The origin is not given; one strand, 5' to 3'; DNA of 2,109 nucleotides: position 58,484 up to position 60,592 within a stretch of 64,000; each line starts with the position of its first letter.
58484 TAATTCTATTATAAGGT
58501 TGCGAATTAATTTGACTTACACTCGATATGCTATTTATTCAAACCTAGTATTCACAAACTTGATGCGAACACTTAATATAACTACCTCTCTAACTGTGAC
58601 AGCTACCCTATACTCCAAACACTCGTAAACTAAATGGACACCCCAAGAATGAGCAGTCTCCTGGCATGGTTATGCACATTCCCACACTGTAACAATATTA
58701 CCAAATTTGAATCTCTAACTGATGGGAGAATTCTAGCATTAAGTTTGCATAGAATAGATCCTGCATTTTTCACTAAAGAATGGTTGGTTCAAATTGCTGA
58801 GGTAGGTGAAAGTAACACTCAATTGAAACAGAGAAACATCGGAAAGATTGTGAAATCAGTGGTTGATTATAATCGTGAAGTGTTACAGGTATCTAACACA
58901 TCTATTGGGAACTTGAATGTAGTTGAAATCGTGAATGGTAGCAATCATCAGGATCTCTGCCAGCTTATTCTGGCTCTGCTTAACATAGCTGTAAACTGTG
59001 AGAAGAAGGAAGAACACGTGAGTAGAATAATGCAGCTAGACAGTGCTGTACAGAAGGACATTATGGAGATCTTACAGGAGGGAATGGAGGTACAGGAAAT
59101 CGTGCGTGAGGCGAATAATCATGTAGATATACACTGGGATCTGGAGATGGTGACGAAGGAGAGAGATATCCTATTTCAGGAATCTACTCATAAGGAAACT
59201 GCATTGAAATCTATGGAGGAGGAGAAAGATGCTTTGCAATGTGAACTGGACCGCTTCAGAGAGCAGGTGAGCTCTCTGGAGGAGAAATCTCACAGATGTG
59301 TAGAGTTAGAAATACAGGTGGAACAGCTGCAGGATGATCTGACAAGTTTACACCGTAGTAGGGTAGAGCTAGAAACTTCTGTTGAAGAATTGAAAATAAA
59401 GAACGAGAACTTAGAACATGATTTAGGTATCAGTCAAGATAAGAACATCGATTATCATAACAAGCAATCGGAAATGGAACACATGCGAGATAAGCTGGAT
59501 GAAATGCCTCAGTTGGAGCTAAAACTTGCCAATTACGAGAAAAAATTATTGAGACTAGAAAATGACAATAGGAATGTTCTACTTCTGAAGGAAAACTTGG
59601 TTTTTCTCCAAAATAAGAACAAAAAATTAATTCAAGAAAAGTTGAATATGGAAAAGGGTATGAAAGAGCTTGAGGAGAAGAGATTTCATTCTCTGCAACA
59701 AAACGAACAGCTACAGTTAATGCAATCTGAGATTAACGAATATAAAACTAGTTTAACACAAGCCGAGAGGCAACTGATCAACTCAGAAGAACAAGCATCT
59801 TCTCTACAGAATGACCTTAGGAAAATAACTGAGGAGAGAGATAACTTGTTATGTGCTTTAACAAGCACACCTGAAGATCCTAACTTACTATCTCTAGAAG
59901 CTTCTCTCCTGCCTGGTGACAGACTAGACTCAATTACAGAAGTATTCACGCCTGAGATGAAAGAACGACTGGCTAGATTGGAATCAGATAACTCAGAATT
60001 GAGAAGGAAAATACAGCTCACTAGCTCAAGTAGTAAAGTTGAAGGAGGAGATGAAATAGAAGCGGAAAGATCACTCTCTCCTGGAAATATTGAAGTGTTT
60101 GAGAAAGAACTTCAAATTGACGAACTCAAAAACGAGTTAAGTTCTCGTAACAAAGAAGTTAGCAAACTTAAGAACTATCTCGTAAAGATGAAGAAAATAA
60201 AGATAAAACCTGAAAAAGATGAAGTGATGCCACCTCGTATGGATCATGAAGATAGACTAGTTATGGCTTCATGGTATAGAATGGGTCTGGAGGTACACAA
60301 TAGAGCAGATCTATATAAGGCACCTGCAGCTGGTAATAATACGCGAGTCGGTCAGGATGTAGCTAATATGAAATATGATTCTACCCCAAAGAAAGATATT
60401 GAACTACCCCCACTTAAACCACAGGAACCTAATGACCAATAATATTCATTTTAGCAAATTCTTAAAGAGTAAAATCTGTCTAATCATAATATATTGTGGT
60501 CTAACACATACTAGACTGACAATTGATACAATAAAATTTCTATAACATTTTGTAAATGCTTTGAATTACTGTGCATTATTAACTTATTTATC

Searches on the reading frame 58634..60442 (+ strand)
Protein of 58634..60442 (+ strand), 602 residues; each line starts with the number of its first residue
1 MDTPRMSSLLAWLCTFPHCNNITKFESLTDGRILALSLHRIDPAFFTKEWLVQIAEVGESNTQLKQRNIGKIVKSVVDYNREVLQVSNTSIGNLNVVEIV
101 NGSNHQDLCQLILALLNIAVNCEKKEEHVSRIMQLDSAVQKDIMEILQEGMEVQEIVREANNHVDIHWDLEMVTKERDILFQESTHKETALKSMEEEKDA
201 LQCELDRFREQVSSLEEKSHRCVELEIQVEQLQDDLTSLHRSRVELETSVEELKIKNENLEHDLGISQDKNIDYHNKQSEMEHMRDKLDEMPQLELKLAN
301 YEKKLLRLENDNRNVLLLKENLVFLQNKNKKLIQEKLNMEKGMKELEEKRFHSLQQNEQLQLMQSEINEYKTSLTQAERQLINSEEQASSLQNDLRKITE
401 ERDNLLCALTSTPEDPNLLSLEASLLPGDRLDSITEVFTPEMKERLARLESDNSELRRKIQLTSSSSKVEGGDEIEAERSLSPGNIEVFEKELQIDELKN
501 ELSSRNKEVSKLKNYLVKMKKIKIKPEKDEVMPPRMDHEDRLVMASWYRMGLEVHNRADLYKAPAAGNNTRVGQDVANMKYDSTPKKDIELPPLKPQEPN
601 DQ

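Call 4: search_protein_families(library=pfam, proteins=[window:58634-60442:+])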
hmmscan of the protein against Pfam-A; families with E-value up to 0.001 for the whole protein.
window:58634-60442:+ (602 aa): 2 families
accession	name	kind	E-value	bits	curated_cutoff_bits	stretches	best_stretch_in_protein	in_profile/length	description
PF19047.5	HOOK_N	-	3.3e-30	105.2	23.5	1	6-149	3-146/146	HOOK domain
PF05622.17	HOOK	-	1.2e-15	57.8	35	2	188-461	7-286/514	HOOK protein coiled-coil region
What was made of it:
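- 58634..60442 (+): Hook, single exon, 602 aa. Call 4.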

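Call 32: search_protein_representatives(protein=window:58634-60439:+)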
Query: 602 residues. Proteins with E-value up to 0.001 (for the whole library): 203; up to 1e-10: 66; up to 1e-30: 3. The best 150 are listed.
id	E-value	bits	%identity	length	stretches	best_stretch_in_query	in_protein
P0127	1.1e-272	922.1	76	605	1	1-602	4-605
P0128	6.4e-70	252.9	66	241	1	357-588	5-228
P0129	4.8e-32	127.9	28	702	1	7-461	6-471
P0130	9.5e-27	110.4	31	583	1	7-406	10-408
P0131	2.5e-26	109.0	28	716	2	7-523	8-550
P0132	4.1e-26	108.3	28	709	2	7-461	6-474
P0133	2.0e-25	106.0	26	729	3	8-459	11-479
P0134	2.9e-25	105.5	25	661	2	7-475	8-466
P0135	4.4e-25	104.9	29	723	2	7-455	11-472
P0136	1.2e-24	103.4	27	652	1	3-457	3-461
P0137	2.1e-22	96.1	25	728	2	7-461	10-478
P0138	2.4e-22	95.8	26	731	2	6-494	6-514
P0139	2.5e-22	95.8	25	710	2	5-518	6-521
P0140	4.9e-22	94.8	28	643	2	7-466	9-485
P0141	1.6e-21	93.1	26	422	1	6-371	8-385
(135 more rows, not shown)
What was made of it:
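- On Processed retrogene (retrocopy): Hook: one glass-sponge cluster, then at most 31-33% identity (call 32).
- The Hook search found one glass-sponge cluster, then nothing above 31-33% identity (call 32).
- Tried and rejected: The Hook relatives came from the exhaustive representative search instead (call 32).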

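Call 33: list_cluster_members(proteins=[P0127, P0128, P0002, P0005, P0003, P0004])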
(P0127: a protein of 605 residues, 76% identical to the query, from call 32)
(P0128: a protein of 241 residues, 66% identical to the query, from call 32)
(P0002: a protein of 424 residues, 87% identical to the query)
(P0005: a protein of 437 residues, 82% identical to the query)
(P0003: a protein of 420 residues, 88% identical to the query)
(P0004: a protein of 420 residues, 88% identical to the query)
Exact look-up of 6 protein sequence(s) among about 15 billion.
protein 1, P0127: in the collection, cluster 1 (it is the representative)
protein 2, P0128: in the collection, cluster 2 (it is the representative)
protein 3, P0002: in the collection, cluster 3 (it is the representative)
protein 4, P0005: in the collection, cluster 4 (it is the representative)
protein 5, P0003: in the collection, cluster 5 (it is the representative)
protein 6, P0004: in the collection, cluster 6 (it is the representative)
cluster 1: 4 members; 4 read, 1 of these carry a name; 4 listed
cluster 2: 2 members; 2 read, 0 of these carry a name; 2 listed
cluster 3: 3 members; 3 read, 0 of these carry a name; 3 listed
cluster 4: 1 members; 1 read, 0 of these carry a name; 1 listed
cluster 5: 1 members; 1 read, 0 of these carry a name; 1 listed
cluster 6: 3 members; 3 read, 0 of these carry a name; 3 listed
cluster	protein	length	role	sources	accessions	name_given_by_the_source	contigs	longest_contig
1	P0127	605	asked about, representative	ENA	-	-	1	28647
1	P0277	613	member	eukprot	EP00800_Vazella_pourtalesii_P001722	TRINITY_DN11603_c3_g1_i1.p1 TRINITY_DN11603_c3_g1~~TRINITY_DN11603_c3_g1_i1.p1 ORF ...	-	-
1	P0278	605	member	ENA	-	-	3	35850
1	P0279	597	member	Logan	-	-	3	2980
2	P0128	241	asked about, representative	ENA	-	-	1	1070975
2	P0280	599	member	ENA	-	-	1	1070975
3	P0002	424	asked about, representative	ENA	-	-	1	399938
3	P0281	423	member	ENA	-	-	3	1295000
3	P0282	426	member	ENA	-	-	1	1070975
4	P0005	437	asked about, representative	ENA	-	-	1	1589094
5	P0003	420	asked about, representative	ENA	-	-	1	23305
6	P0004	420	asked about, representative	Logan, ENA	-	-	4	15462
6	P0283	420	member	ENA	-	-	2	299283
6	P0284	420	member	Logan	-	-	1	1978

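Call 35: find_encoding_contigs(protein=P0280, flank=10000, max_places=2)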
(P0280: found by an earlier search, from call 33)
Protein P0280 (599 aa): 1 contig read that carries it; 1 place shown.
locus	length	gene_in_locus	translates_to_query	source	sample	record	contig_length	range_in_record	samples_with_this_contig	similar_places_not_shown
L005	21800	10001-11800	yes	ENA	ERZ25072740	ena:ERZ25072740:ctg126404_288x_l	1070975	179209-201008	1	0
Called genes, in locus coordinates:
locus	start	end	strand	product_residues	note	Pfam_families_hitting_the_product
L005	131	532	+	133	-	PF17794:Vault_2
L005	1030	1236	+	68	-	PF01505:Vault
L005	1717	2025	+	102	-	PF01505:Vault (faint), PF17794:Vault_2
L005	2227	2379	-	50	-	-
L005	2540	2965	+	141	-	PF01505:Vault (weak), PF17796:Vault_4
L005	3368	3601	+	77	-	-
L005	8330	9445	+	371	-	PF17795:Vault_3, PF11978:MVP_shoulder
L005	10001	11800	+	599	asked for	PF19047:HOOK_N, PF05622:HOOK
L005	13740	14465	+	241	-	-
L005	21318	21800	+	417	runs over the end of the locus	PF00651:BTB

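Call 36: find_encoding_contigs(protein=P0127, flank=10000, max_places=2)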
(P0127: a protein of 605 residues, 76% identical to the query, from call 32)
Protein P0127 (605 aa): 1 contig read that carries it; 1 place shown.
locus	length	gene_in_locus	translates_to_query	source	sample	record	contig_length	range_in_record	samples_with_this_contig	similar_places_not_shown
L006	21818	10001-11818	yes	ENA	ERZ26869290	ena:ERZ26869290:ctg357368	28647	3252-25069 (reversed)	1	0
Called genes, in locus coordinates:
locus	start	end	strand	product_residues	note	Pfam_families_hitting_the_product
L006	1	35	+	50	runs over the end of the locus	-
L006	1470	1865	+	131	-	PF17794:Vault_2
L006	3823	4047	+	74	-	PF01505:Vault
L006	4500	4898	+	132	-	PF01505:Vault (faint), PF17794:Vault_2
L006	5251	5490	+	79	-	-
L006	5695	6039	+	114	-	-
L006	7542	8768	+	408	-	PF17795:Vault_3, PF11978:MVP_shoulder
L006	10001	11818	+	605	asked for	PF19047:HOOK_N, PF05622:HOOK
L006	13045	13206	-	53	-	-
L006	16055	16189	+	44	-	-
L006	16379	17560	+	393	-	PF00651:BTB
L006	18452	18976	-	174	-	PF00644:PARP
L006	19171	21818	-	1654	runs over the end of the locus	-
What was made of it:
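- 58634..60442 (+): Single ORFs of 599 and 605 aa directly downstream of MVP in two relatives (calls 35, 36).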

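Call 41: list_cluster_members(proteins=[P0129, P0130, P0131, P0132, P0133, P0134, P0135, P0136, P0137, P0138])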
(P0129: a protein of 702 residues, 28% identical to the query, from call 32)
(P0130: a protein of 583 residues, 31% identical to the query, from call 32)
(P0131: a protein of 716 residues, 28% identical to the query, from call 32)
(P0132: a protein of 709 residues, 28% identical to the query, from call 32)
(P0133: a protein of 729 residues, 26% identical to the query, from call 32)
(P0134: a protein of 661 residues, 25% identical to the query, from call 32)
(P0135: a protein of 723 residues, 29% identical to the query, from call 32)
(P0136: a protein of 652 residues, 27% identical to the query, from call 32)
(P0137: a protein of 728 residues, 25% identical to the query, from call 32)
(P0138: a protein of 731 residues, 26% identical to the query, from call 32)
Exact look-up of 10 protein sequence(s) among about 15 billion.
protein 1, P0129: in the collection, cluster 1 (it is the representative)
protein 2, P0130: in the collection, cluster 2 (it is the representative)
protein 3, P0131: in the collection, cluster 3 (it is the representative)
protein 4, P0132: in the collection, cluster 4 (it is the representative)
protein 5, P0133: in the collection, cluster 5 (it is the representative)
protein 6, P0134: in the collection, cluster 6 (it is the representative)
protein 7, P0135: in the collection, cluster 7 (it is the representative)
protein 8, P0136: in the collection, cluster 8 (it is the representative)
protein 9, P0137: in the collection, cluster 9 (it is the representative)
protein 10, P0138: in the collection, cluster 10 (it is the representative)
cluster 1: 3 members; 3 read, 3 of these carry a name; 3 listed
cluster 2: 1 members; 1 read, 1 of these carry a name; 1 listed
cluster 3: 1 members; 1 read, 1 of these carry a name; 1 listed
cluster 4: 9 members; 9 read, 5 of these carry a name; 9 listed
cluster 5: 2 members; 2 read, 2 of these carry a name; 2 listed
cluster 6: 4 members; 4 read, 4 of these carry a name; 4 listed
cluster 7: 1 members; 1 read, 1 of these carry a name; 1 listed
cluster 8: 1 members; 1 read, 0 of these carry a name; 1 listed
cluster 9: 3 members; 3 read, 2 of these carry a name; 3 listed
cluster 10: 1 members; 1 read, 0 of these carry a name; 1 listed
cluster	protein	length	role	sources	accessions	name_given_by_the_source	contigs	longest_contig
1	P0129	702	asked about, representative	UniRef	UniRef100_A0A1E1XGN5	Protein hook n=1 Tax=Amblyomma aureolatum TaxID=187763 RepID=A0A1E1XGN5_9ACAR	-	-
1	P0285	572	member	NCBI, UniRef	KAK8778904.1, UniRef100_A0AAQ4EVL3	hypothetical protein V5799_019753 [Amblyomma americanum] | Hook C-terminal domain-containing protein n=1 Tax=Amblyomma americanum TaxID=6943 ...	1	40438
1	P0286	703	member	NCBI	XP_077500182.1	LOW QUALITY PROTEIN: hook microtubule tethering protein [Amblyomma americanum]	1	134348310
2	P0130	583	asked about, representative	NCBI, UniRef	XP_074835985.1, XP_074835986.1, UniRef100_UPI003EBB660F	protein Hook homolog 2 isoform X2 [Carettochelys insculpta] | protein Hook homolog 2 isoform X2 n=1 Tax=Carettochelys insculpta TaxID=44489 ...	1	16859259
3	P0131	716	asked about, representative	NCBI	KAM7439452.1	Protein Hook 3 [Porites harrisoni]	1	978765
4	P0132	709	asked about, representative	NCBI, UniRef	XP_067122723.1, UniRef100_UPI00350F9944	protein Hook homolog 3 isoform X2 [Centruroides vittatus] | protein Hook homolog 3 isoform X2 n=1 Tax=Centruroides vittatus TaxID=120091 ...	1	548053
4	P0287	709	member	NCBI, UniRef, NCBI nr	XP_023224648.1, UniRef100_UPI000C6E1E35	protein Hook homolog 3-like isoform X2 [Centruroides sculpturatus] | protein Hook homolog 3-like isoform X2 n=1 Tax=Centruroides sculpturatus TaxID=218467 ...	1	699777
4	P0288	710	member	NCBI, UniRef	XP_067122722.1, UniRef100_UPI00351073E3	protein Hook homolog 3 isoform X1 [Centruroides vittatus] | protein Hook homolog 3 isoform X1 n=1 Tax=Centruroides vittatus TaxID=120091 ...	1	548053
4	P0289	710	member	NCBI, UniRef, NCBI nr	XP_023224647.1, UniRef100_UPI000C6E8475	protein Hook homolog 3-like isoform X1 [Centruroides sculpturatus] | protein Hook homolog 3-like isoform X1 n=1 Tax=Centruroides sculpturatus TaxID=218467 ...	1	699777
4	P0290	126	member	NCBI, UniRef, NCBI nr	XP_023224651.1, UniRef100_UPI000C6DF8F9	protein Hook homolog 3-like [Centruroides sculpturatus] | protein Hook homolog 3-like n=1 Tax=Centruroides sculpturatus TaxID=218467 ...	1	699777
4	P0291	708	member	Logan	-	-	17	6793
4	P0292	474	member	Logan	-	-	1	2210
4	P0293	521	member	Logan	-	-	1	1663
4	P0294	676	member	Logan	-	-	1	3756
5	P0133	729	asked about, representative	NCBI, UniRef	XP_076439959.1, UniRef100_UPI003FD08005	protein Hook homolog 3-like isoform X2 [Babylonia areolata] | protein Hook homolog 3-like isoform X2 n=1 Tax=Babylonia areolata TaxID=304850 ...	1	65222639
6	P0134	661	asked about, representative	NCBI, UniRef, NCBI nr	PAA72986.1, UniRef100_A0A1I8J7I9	hypothetical protein BOX15_Mlig006424g1 [Macrostomum lignano] | Calponin-homology (CH) domain-containing protein n=2 Tax=Macrostomum lignano TaxID=282301 ...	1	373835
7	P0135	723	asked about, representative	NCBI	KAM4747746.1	protein Hook homolog 2 [Rhinophrynus dorsalis]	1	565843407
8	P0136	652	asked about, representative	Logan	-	-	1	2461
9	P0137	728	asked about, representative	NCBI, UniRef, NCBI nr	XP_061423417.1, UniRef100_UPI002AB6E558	protein Hook homolog 3-like [Lethenteron reissneri] | protein Hook homolog 3-like n=1 Tax=Lethenteron reissneri TaxID=7753 RepID=UPI002AB6E558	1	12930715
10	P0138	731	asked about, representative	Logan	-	-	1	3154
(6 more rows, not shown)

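Call 42: find_encoding_contigs(protein=P0131, flank=1000, max_places=1)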
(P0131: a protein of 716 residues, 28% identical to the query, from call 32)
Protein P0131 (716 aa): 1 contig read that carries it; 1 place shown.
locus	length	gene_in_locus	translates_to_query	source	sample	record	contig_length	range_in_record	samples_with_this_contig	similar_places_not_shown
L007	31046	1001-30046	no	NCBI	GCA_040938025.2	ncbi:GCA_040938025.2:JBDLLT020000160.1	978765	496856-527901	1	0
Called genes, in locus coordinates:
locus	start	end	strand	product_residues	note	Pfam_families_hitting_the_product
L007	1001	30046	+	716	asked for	PF19047:HOOK_N, PF05622:HOOK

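Call 69: find_encoding_contigs(protein=P0282, flank=10000, max_places=1)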
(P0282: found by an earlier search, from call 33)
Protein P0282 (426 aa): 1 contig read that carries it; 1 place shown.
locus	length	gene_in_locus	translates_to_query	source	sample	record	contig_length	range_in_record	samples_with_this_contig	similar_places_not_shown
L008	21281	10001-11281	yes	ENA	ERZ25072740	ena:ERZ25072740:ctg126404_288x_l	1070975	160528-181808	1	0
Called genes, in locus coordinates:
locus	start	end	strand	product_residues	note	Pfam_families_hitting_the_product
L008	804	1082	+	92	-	-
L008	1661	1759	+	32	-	-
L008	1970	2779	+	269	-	-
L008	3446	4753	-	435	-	PF01436:NHL (faint)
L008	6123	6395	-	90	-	-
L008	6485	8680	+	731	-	PF00069:Pkinase, PF07714:PK_Tyr_Ser-Thr, PF25210:Kelch_FKB95 (faint), PF13415:Beta-prop_FBX42 (faint), PF13418:Beta-prop_TYW4 (faint), PF01344:Kelch_1 (faint), PF07646:Kelch_2 (faint), PF24681:Kelch_KLHDC2_KLHL20_DRC7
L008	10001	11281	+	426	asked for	PF23355:IFT52_GIFT, PF14258:DUF4350 (faint), PF09822:ABC_transp_aux, PF03345:OST48_N (faint), PF23352:IFT52_central, PF21178:Itf52_C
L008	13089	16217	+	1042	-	PF20825:Saposin (faint), PF05184:SapB_1 (weak), PF03489:SapB_2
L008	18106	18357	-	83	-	-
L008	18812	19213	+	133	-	PF17794:Vault_2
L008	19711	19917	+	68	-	PF01505:Vault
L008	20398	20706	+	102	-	PF01505:Vault (faint), PF17794:Vault_2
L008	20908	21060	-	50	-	-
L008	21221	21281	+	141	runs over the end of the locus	PF01505:Vault (weak), PF17796:Vault_4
